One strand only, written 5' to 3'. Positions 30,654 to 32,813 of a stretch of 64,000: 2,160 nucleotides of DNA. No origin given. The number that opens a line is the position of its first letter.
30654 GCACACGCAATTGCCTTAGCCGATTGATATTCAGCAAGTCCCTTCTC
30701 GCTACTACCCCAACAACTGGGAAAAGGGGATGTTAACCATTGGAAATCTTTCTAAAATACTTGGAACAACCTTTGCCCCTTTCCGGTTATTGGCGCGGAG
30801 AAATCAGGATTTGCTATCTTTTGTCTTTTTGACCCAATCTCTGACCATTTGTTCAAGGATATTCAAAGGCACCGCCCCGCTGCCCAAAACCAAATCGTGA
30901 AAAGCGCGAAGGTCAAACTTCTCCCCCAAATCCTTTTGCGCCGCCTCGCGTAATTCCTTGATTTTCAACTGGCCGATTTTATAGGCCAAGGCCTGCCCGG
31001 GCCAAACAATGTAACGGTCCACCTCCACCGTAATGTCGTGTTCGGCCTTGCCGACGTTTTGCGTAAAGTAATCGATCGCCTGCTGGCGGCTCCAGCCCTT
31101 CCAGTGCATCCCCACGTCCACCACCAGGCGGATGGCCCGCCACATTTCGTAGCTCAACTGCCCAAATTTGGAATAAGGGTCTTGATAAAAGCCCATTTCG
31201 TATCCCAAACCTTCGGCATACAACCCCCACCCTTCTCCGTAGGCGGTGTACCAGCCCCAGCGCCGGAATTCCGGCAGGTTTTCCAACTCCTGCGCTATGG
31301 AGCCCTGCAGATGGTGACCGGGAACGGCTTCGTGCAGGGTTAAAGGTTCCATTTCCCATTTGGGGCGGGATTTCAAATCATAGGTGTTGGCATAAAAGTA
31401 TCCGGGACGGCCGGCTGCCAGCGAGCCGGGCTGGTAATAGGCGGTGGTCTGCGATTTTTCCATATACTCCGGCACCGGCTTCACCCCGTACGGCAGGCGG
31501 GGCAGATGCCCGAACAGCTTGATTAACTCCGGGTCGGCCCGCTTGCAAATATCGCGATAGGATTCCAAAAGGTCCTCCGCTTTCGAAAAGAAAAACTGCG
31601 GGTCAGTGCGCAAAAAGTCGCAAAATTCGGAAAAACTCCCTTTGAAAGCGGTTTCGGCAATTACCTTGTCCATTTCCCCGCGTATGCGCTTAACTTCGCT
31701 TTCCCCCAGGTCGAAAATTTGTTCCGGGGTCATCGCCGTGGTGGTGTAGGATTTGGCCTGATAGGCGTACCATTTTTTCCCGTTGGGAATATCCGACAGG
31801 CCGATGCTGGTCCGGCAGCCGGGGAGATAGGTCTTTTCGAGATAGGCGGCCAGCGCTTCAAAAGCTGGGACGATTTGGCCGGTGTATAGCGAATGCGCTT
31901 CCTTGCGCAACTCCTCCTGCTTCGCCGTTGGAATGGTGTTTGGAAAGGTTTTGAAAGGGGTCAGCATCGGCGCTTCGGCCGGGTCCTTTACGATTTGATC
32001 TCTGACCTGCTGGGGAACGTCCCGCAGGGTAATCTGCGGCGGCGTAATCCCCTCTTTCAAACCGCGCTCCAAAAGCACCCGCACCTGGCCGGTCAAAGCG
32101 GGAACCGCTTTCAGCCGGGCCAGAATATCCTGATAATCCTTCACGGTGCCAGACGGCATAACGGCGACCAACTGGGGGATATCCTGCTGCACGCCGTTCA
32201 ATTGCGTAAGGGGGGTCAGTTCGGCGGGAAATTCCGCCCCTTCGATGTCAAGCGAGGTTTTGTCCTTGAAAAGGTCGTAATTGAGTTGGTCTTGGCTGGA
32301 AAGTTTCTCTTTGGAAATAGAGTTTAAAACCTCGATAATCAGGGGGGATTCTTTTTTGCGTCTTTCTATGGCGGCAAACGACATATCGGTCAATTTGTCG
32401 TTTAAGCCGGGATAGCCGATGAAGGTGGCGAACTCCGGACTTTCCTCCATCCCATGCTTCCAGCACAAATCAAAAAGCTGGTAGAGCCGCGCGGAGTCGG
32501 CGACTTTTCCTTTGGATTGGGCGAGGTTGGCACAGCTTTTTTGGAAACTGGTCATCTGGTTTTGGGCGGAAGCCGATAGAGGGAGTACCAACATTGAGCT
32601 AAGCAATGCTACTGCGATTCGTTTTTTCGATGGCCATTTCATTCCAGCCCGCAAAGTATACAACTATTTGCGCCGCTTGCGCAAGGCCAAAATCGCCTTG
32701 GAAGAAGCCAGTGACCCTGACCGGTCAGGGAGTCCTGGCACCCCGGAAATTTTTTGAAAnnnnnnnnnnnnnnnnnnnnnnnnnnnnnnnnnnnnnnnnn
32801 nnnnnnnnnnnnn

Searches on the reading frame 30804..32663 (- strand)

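Call 72: search_protein_families(library=pfam, proteins=[window:30804-32663:-], max_evalue=0.00001)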
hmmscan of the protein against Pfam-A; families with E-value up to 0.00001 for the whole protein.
window:30804-32663:- (619 aa): 1 family
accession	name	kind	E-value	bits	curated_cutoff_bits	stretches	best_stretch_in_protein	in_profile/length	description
PF05960.17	DUF885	-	4.4e-183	611.1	32.4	1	76-607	1-532/532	Bacterial protein of unknown function (DUF885)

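Call 73: search_protein_families(library=padloc, proteins=[window:30804-32663:-], max_evalue=0.00001)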
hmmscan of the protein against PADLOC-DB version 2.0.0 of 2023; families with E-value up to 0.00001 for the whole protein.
window:30804-32663:- (619 aa): 0 families
